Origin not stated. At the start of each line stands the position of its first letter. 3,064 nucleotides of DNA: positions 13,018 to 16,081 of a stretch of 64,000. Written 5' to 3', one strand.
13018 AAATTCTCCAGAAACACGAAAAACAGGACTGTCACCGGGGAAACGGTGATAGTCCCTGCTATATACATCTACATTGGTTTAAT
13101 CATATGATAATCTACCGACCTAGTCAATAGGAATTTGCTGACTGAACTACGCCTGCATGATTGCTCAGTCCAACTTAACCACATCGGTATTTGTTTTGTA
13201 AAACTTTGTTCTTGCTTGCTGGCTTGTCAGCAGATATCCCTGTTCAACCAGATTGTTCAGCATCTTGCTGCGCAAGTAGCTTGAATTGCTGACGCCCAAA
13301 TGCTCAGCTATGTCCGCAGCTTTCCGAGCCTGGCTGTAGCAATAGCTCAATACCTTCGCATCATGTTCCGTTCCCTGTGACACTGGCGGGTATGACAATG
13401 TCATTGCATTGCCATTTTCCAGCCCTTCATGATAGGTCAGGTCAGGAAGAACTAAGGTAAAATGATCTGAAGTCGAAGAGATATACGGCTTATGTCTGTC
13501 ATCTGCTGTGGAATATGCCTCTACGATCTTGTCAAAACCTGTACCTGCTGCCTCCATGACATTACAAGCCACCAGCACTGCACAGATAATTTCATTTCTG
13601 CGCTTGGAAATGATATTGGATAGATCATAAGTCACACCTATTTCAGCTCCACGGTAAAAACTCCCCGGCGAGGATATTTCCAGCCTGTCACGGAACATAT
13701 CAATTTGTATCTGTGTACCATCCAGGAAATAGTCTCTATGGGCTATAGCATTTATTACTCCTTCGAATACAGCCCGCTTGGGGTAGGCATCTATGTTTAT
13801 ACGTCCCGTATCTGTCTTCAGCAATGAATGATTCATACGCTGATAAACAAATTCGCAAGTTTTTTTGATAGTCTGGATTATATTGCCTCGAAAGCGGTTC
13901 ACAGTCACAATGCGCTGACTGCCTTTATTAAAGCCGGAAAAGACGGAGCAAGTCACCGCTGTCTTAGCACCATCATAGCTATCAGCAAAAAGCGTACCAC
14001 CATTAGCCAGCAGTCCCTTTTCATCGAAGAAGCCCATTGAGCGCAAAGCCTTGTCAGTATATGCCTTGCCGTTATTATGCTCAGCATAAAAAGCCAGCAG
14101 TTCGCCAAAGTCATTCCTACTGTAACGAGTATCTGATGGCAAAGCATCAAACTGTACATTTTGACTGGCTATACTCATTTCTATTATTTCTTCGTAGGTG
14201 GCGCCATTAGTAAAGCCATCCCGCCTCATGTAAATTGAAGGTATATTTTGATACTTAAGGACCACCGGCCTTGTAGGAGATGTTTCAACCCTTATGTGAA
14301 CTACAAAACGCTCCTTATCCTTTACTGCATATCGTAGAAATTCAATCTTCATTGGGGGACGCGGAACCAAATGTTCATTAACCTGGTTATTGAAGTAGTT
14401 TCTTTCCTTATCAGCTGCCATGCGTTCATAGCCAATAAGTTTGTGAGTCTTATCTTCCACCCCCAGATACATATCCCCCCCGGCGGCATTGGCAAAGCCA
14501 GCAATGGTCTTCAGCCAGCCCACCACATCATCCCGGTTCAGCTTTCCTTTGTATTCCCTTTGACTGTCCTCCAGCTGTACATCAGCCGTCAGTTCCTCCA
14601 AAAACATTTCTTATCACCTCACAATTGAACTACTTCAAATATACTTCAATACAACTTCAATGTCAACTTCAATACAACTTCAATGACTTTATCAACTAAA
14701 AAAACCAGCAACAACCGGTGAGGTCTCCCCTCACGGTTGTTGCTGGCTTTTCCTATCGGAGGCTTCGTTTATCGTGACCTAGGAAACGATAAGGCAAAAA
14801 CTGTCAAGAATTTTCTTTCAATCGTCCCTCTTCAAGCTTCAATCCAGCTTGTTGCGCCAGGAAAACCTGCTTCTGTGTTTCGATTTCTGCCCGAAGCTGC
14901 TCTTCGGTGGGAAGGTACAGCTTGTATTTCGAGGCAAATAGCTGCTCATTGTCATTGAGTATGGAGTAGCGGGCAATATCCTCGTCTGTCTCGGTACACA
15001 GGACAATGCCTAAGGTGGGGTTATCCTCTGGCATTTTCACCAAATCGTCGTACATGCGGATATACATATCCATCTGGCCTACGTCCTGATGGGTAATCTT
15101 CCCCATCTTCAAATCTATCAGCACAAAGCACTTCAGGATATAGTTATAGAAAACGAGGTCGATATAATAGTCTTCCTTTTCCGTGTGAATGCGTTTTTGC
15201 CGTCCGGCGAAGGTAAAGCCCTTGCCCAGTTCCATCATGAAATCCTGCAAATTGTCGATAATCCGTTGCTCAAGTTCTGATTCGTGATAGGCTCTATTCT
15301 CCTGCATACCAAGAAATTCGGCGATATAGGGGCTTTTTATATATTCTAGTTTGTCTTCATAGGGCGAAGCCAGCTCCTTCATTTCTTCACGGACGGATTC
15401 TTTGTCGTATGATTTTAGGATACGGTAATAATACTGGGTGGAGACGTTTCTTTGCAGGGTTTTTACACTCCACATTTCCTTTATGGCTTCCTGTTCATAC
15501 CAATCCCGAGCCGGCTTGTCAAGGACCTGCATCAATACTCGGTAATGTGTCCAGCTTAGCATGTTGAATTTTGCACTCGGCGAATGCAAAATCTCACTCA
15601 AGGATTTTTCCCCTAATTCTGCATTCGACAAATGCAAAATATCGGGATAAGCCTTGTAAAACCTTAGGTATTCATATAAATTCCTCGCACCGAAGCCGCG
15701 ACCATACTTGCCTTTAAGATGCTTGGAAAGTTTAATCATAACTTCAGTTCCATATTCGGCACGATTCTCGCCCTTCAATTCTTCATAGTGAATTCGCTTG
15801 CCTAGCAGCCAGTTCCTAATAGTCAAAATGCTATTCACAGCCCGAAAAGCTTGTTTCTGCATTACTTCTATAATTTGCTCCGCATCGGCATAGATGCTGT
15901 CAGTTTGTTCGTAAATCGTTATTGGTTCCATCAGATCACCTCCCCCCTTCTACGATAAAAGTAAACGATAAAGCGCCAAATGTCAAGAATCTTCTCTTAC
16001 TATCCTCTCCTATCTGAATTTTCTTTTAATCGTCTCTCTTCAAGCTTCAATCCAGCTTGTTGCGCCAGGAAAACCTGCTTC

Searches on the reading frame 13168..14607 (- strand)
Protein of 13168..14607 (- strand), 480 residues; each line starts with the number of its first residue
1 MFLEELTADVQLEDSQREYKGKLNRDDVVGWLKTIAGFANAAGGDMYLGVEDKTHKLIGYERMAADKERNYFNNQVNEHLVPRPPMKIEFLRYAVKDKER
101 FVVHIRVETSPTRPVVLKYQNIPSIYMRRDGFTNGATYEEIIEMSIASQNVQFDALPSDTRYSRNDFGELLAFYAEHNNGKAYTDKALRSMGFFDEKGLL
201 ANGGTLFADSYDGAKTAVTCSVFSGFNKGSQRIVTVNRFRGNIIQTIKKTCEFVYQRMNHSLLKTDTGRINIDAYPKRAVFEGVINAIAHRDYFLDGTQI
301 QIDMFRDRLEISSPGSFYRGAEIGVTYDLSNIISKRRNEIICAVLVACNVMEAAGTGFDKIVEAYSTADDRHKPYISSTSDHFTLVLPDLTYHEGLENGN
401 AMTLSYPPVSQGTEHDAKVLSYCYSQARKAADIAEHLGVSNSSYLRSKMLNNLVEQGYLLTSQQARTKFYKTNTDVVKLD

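Call 5: search_protein_families(library=pfam, proteins=[window:13168-14607:-], max_evalue=0.01)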
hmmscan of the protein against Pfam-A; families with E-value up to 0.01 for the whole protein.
window:13168-14607:- (480 aa): 3 families
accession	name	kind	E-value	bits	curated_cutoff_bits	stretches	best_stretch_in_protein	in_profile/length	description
PF13749.12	HATPase_c_4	-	2.5e-19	69.5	26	1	297-387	1-89/89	Putative ATP-dependent DNA helicase recG C-terminal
PF04326.19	SLFN_AlbA_2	-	1.1e-13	52.1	25.3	1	13-131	1-112/118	Schlafen, AlbA_2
PF01325.25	Fe_dep_repress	-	0.0041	17.7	26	1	429-462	24-55/60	Iron dependent repressor, N-terminal DNA binding domain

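Call 6: search_protein_families(library=padloc, proteins=[window:13168-14607:-], max_evalue=0.01)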
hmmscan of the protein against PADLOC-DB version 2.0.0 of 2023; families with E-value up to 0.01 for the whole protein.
window:13168-14607:- (480 aa): 3 families
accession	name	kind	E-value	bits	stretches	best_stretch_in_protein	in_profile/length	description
PDLC02394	pAgo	-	1.8e-08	30.6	1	235-341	271-383/1121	-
PDLC02402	Aga_SIR2-PNTD1-PNTD2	-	7e-08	29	1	236-336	404-503/876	Class I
PDLC02418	Aga_SIR2-Kinase-PNTD1-PNTD2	-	2.7e-06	23.8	1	237-337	283-382/756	Class I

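Call 7: search_protein_families(library=ncbifam, proteins=[window:13168-14607:-], max_evalue=0.01)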
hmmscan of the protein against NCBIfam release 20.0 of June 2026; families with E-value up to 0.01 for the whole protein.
window:13168-14607:- (480 aa): 0 families

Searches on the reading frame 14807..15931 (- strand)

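Call 5: search_protein_families(library=pfam, proteins=[window:14807-15931:-], max_evalue=0.01)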
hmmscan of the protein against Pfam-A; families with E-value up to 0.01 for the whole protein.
window:14807-15931:- (375 aa): 3 families
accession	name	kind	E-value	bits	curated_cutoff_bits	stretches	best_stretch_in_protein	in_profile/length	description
PF06250.17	YhcG_C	-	8.4e-55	185.3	32.5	1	196-349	2-155/157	YhcG PDDEXK nuclease domain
PF17761.7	DUF1016_N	-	6.1e-35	120.7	32.8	1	17-170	2-137/137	DUF1016 N-terminal domain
PF17389.8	Bac_rhamnosid6H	-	0.0091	15.8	24.5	0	141-219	150-225/339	Bacterial alpha-L-rhamnosidase 6 hairpin glycosidase domain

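Call 6: search_protein_families(library=padloc, proteins=[window:14807-15931:-], max_evalue=0.01)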
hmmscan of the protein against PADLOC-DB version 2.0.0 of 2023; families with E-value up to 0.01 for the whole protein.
window:14807-15931:- (375 aa): 32 families (the best 25 are shown)
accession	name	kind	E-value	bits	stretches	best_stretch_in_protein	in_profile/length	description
PDLC04807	PDC-S02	-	7.6e-134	444.3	1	7-361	10-346/351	-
PDLC04803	PDC-S02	-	1.2e-93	311.7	1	75-358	5-262/269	-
PDLC04820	PDC-S02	-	3.6e-89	297.1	1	9-357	25-323/332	-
PDLC04795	PDC-S02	-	1.2e-76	256.2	1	7-356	21-346/357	-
PDLC04810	PDC-S02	-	1.9e-76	255.6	1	9-355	10-345/355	-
PDLC04831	PDC-S02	-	6e-70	234.4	1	8-352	9-339/346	-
PDLC04822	PDC-S02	-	3.3e-65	218.6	1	5-317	5-289/294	-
PDLC04827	PDC-S02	-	9.2e-61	203.4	1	7-252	7-231/234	-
PDLC04802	PDC-S02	-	7.7e-52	173.9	2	211-352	54-169/171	-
PDLC04813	PDC-S02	-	2.2e-46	155.9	1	196-356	6-164/175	-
PDLC04812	PDC-S02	-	8.9e-37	124.3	1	8-169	6-147/151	-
PDLC01464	PD_DExK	-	1.4e-33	114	1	127-273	1-126/126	"CAS-I,CAS-II,CAS-III,CAS-IV,CAS-V,CAS-VI; associated"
PDLC04817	PDC-S02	-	2.1e-33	114.1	2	12-227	10-207/286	-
PDLC04825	PDC-S02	-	2.8e-31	106.9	1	7-187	11-174/193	-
PDLC04826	PDC-S02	-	5.9e-27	92.7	1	12-240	13-217/222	-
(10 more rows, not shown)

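Call 7: search_protein_families(library=ncbifam, proteins=[window:14807-15931:-], max_evalue=0.01)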
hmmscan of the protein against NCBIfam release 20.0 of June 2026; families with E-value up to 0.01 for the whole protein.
window:14807-15931:- (375 aa): 0 families
